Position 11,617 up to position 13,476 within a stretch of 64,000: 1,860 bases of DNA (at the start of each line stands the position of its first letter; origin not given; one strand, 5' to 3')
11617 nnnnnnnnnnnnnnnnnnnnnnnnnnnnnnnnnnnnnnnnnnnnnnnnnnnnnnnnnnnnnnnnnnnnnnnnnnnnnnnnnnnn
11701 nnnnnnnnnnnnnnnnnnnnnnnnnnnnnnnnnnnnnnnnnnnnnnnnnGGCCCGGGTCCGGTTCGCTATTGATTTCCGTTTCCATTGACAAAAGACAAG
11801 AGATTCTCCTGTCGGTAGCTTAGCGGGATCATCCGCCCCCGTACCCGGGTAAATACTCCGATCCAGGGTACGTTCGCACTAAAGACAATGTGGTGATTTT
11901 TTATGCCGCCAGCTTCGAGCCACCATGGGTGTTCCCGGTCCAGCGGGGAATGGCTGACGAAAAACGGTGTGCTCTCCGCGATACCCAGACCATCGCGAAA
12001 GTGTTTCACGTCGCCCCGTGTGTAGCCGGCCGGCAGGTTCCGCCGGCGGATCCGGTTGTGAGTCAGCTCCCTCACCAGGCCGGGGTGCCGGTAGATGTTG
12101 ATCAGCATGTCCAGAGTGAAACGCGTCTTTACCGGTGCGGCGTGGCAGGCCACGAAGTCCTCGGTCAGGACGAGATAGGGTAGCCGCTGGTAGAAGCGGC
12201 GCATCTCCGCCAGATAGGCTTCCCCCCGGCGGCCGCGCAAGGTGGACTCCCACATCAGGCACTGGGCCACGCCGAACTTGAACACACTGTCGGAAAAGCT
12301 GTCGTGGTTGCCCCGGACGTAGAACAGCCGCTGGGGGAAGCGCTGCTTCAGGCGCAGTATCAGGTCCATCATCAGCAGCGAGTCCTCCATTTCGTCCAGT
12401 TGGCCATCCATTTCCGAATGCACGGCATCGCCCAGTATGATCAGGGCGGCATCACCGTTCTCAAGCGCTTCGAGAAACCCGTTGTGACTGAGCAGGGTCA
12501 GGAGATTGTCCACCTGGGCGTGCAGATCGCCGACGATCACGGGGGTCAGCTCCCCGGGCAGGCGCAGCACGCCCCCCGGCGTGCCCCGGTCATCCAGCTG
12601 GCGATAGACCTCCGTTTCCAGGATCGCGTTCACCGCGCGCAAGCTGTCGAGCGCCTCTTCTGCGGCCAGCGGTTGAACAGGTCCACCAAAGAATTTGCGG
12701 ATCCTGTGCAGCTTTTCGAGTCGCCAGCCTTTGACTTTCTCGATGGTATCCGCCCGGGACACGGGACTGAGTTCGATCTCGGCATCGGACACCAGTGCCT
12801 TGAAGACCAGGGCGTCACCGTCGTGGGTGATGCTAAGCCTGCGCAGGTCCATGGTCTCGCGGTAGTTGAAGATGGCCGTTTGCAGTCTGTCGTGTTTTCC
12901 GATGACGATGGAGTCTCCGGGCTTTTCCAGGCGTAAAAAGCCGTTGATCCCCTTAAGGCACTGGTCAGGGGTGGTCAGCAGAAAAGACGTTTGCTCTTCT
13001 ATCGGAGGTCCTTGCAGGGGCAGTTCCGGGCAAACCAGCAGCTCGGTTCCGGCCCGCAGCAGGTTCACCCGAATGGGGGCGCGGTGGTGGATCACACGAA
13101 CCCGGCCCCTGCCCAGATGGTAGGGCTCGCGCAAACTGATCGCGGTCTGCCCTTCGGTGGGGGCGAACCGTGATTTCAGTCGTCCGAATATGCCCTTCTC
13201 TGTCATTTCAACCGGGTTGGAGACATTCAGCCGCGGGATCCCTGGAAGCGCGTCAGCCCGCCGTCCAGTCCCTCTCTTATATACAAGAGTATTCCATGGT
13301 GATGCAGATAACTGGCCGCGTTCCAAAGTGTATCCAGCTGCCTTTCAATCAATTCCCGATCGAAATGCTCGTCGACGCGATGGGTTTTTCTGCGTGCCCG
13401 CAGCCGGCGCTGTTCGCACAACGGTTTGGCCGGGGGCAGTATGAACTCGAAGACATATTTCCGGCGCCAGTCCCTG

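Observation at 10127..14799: Uncharacterised signalling module inside a phosphate-homeostasis locus: output-less HAMP/CHASE3-like sensor, PPP phosphatase, and two divergent paralogous P-loop proteins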

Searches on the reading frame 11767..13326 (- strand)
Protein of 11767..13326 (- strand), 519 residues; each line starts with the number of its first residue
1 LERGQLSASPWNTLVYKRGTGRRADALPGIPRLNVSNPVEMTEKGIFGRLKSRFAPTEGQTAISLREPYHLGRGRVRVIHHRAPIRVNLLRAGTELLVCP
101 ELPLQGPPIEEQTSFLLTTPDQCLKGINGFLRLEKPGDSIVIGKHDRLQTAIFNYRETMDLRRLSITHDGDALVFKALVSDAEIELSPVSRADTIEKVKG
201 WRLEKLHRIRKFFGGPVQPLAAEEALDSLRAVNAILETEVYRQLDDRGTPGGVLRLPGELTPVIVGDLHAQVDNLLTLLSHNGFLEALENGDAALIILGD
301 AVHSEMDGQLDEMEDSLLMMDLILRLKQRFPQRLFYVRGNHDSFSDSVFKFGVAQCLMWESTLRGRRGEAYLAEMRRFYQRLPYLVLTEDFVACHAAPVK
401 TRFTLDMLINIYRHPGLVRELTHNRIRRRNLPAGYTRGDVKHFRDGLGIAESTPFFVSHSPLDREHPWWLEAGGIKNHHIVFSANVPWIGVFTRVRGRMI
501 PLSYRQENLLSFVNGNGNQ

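Call 3: search_protein_families(library=pfam, proteins=[window:11767-13326:-], max_evalue=0.1)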
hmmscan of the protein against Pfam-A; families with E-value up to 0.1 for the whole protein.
window:11767-13326:- (519 aa): 1 family
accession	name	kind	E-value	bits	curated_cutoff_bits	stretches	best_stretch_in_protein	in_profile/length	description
PF00149.33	Metallophos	-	3e-09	38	21.5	1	263-473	4-169/191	Calcineurin-like phosphoesterase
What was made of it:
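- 11767..13206 (-): Phosphatase, 479 aa. It has an FHA-like beta domain (about residues 60-165, nt 12712-13029), a helical linker, and a PPP-type binuclear metallophosphatase domain (about residues 215-479, nt 11770-12564). Pfam Metallophos (call 3).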

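Call 4: search_protein_families(library=ncbifam, proteins=[window:11767-13326:-], max_evalue=0.1)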
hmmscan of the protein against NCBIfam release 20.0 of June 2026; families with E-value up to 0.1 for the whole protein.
window:11767-13326:- (519 aa): 1 family
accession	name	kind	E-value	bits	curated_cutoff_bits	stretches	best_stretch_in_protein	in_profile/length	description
TIGR04123.1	P_estr_lig_assc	hypoth_equivalog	0.0077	15.6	150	1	293-347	66-114/207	ligase-associated DNA damage response endonuclease PdeM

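Call 20: find_homologous_proteins(query=window:11767-13209:-)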
Query window:11767-13209:- (480 aa): 1026 proteins with E <= 0.001 among 8000 candidates; the best 120 are listed.
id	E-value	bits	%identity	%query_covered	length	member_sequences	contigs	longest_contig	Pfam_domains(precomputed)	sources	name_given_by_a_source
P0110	0.0e+0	1098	100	100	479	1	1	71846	PF00149.34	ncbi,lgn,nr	ncbi:MAG: metallophosphoesterase [Pseudomonadota bacterium]|nr:metallophosphoesterase [Pseudomonadot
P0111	2.3e-233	793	73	99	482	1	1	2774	PF00149.34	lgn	-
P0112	2.1e-197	674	64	99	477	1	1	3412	PF00149.34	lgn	-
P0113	9.2e-197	672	63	99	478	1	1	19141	PF00149.34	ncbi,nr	ncbi:MAG: metallophosphoesterase [Pseudomonadota bacterium]|nr:metallophosphoesterase [Pseudomonadot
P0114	6.8e-195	666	63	99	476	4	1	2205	PF00149.34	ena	-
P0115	3.1e-194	664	63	99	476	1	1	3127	PF00149.34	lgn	-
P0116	1.5e-193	662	63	99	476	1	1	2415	PF00149.34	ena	-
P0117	2.0e-192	658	61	99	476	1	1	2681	PF00149.34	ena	-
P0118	2.0e-191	655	62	98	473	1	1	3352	PF00149.34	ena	-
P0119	1.1e-187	642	61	99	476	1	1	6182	PF00149.34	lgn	-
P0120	5.4e-187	640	61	99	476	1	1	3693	PF00149.34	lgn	-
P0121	2.5e-184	631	60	99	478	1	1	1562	PF00149.34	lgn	-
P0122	3.8e-183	627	60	98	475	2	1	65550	PF00149.34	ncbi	ncbi:MAG: metallophosphoesterase [Pseudomonadota bacterium]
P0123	8.6e-182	623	60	99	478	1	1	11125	PF00149.34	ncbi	-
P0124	2.0e-180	618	57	99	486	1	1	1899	PF00149.34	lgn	-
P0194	1.5e-136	474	50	94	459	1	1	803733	PF00149.34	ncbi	ncbi:MAG: metallophosphoesterase [Candidatus Thiodiazotropha sp.]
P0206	1.5e-135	470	47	99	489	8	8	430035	PF00149.34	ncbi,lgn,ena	ncbi:MAG: metallophosphoesterase [Sedimenticolaceae bacterium]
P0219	2.4e-134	466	47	98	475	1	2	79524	PF00149.34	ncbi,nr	ncbi:MAG: metallophosphoesterase [Magnetococcales bacterium]|nr:metallophosphoesterase [Magnetococca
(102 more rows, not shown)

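Call 21: find_encoding_contigs(protein=P0194, flank=8000, max_places=1)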
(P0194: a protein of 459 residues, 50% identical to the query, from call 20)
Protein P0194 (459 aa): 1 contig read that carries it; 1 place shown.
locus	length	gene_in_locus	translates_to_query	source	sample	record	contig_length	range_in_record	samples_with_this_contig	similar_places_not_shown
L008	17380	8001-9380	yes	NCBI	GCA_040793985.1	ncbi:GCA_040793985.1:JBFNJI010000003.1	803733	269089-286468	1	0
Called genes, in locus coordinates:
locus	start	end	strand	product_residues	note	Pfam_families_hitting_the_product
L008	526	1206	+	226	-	PF01865:PhoU_div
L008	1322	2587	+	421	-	PF01384:PHO4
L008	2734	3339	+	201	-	-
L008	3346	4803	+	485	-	PF00149:Metallophos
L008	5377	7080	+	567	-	-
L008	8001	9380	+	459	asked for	PF00149:Metallophos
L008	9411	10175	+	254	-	-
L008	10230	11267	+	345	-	PF00149:Metallophos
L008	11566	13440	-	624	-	PF00672:HAMP (weak), PF00015:MCPsignal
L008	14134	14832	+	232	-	PF06468:Spond_N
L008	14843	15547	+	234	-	PF06468:Spond_N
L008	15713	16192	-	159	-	PF16694:Cytochrome_P460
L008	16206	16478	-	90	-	PF09630:DUF2024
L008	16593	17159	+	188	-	PF12802:MarR_2, PF13463:HTH_27 (weak), PF13601:HTH_34 (weak)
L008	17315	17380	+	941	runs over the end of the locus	PF04392:ABC_sub_bind (weak), PF00497:SBP_bac_3, PF00989:PAS, PF13188:PAS_8, PF13426:PAS_9, PF00990:GGDEF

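Call 22: find_encoding_contigs(protein=P0206, flank=8000, max_places=1)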
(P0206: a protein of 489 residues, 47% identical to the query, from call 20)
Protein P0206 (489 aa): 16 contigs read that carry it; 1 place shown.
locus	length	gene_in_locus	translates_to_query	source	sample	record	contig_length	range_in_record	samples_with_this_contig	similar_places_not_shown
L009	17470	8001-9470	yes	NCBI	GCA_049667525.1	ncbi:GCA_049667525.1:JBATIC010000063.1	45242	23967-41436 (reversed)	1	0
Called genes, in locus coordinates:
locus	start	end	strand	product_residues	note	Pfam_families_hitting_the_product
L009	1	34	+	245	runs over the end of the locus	PF04366:Ysc84 (weak)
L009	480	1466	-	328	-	PF01790:LGT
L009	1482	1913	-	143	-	PF05708:Peptidase_C92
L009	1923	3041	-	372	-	-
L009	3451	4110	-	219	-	PF20344:DUF6639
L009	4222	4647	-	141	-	PF00034:Cytochrom_C (weak), PF13442:Cytochrome_CBB3 (faint)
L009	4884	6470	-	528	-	PF00795:CN_hydrolase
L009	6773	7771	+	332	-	PF01544:CorA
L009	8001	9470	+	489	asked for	PF00149:Metallophos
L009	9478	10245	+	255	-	-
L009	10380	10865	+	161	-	PF00581:Rhodanese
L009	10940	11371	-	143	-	-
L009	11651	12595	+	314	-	PF03547:Mem_trans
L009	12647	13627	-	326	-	PF00126:HTH_1, PF03466:LysR_substrate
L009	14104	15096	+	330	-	PF12275:DUF3616 (faint), PF13449:Phytase-like (faint)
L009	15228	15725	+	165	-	-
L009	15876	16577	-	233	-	-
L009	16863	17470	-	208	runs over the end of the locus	PF00293:NUDIX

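Call 23: find_encoding_contigs(protein=P0219, flank=8000, max_places=1)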
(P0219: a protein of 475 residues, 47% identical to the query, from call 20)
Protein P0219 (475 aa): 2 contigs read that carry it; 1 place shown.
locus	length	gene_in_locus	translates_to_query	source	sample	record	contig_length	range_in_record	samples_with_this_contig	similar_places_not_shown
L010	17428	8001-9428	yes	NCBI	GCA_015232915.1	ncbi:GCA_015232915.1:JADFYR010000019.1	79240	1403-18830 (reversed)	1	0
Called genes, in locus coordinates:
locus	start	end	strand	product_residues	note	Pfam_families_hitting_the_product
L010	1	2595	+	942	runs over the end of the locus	PF00072:Response_reg, PF00989:PAS, PF08448:PAS_4 (weak), PF13188:PAS_8, PF13426:PAS_9, PF00512:HisKA, PF02518:HATPase_c, PF00072:Response_reg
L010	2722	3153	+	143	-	-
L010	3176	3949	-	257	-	-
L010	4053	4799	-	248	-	PF01987:AIM24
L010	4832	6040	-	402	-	-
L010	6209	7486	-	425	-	PF07992:Pyr_redox_2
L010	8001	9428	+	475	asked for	PF00149:Metallophos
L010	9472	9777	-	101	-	-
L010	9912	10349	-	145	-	-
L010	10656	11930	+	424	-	PF00483:NTP_transferase, PF12804:NTP_transf_3 (weak), PF24894:Hexapep_GlmU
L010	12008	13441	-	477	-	PF13439:Glyco_transf_4 (weak), PF13579:Glyco_trans_4_4, PF00862:GT-B_Sucrose_synth, PF20706:GT4-conflict (weak), PF00534:Glycos_transf_1, PF13692:Glyco_trans_1_4, PF13524:Glyco_trans_1_2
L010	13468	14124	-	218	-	PF00485:PRK (weak), PF02224:Cytidylate_kin (faint)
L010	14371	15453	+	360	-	PF16269:DUF4922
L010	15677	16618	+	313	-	-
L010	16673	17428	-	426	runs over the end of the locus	PF00817:IMS, PF11799:IMS_C, PF13438:DUF4113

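Call 26: search_solved_structures(query=window:11770-13206:-, max_evalue=1, show_alignments=2)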
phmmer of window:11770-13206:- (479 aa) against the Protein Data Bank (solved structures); distinct sequences matched with E-value up to 1: 45.
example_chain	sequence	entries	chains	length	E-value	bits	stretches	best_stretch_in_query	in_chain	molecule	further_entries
9tp7_A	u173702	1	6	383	0.00011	24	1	224-373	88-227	Serine/threonine-protein phosphatase BSU1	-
9tp8_A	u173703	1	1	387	0.00047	21.9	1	224-373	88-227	Serine/threonine-protein phosphatase BSU1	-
7n6g_4D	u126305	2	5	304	0.0021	19.7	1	223-306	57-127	FAP15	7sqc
1s70_A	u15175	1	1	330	0.0053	18.4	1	223-305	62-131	Serine/threonine protein phosphatase PP1-beta (or delta) catalytic subunit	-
5zt0_A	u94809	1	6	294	0.0053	18.4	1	223-305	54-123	Serine/threonine-protein phosphatase PP1-alpha catalytic subunit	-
5zqv_A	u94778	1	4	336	0.0067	18.1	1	223-305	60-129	Serine/threonine-protein phosphatase PP1-alpha catalytic subunit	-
6obs_A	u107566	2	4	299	0.0093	17.6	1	223-311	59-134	Serine/threonine-protein phosphatase PP1-alpha catalytic subunit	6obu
1u32_A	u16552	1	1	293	0.013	17.1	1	223-305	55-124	Serine/threonine protein phosphatase PP1-gamma catalytic subunit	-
4v0v_A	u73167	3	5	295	0.014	17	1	223-305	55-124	SERINE/THREONINE-PROTEIN PHOSPHATASE PP1-GAMMA CATALYTIC SUBUNIT | PROTEIN PHOSPHATASE PP1-GAMMA CATALYTIC SUBUNIT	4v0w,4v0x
7txh_C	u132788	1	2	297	0.014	17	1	223-305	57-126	Serine/threonine-protein phosphatase PP1-alpha catalytic subunit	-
7t0y_A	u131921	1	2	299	0.014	17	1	223-305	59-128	Serine/threonine-protein phosphatase PP1-alpha catalytic subunit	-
3e7a_A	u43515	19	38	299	0.014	17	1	223-305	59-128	Serine/threonine-protein phosphatase PP1-alpha catalytic subunit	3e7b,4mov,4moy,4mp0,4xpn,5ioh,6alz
3n5u_A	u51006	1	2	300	0.014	17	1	223-305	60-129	Serine/threonine-protein phosphatase PP1-alpha catalytic subunit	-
8a8f_A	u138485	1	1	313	0.014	17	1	223-305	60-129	Serine/threonine-protein phosphatase PP1-2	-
6obn_A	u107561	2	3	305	0.014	17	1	223-305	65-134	Serine/threonine-protein phosphatase PP1-alpha catalytic subunit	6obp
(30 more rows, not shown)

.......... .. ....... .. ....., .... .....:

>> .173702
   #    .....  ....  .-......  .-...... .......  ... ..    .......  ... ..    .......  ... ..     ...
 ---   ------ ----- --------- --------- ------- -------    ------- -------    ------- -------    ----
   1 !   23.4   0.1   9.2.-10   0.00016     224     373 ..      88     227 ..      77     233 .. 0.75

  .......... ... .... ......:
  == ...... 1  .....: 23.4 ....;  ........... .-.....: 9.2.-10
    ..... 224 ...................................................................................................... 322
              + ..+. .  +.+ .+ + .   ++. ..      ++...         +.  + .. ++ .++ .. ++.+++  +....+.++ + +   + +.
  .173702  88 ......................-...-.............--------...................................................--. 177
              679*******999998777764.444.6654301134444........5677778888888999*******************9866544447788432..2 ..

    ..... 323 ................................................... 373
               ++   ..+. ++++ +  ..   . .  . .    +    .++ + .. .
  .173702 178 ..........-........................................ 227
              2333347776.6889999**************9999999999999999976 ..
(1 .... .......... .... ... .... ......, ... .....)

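Call 62: search_protein_families(library=pfam, alignment_id=A4, max_evalue=0.1)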
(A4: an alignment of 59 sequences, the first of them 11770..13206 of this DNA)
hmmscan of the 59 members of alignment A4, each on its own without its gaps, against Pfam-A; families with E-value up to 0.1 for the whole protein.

A. member 1, window:11770-13206:- (479 aa): 1 family
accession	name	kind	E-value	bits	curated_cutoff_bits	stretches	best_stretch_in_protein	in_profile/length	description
PF00149.33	Metallophos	-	2.5e-09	38.3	21.5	1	223-433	4-169/191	Calcineurin-like phosphoesterase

B. families by the number of members that match (of 59 scanned): 29 families (the first 25 are shown)
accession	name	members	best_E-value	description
PF00149.33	Metallophos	59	3.6e-12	Calcineurin-like phosphoesterase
PF00498.31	FHA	11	0.00034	FHA domain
PF13401.12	AAA_22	9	0.0012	AAA domain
PF13191.12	AAA_16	8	0.00027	AAA ATPase domain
PF03266.21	NTPase_1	5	0.0018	NTPase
PF13521.12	AAA_28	5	0.0022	AAA domain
PF13555.12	AAA_29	5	0.0027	P-loop containing region of AAA domain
PF20720.3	nSTAND3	5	0.011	Novel STAND NTPase 3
PF13671.12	AAA_33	5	0.038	AAA domain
PF13238.12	AAA_18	4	0.0042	AAA domain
PF00005.33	ABC_tran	4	0.0077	ABC transporter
PF05729.18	NACHT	2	0.012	NACHT domain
PF02492.25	cobW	2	0.014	CobW/HypB/UreG, nucleotide-binding domain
PF13245.12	AAA_19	2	0.035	AAA domain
PF00004.35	AAA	2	0.053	ATPase family associated with various cellular activities (AAA)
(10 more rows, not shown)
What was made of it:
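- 11767..13206 (-): FHA is sub-threshold in 11/59 homologues (call 62).
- On PPP-family protein phosphatase: All 59 homologues match (call 62).
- On FHA domain: Sub-threshold hits in 11 of 59 homologues, best E 3.4e-4 (call 62).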

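Call 66: search_protein_families(library=padloc, proteins=[window:11770-13206:-], max_evalue=0.01)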
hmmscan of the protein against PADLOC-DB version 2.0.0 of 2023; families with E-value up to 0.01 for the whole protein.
window:11770-13206:- (479 aa): 0 families

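Call 90: search_protein_families(library=pfam, proteins=[L008:9411-10175:+, L009:9478-10245:+, L008:5377-7080:+], max_evalue=0.05)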
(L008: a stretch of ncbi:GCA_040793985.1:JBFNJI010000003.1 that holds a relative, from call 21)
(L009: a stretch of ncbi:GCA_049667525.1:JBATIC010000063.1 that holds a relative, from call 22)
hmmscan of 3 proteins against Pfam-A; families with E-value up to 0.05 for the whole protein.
L008:9411-10175:+ (254 aa): 1 family
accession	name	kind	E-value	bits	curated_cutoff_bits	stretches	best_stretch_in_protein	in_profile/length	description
PF15797.10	DUF4706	-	0.021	15.6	27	1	74-103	24-53/108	Domain of unknown function (DUF4706)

L009:9478-10245:+ (255 aa): 0 families

L008:5377-7080:+ (567 aa): 2 families
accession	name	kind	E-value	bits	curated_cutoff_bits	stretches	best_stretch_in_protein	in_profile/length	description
PF00672.30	HAMP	-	4.1e-05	24.3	25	1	400-449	2-49/53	HAMP domain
PF11101.13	DUF2884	-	0.043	13.9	30.6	1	330-372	46-89/228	Protein of unknown function (DUF2884)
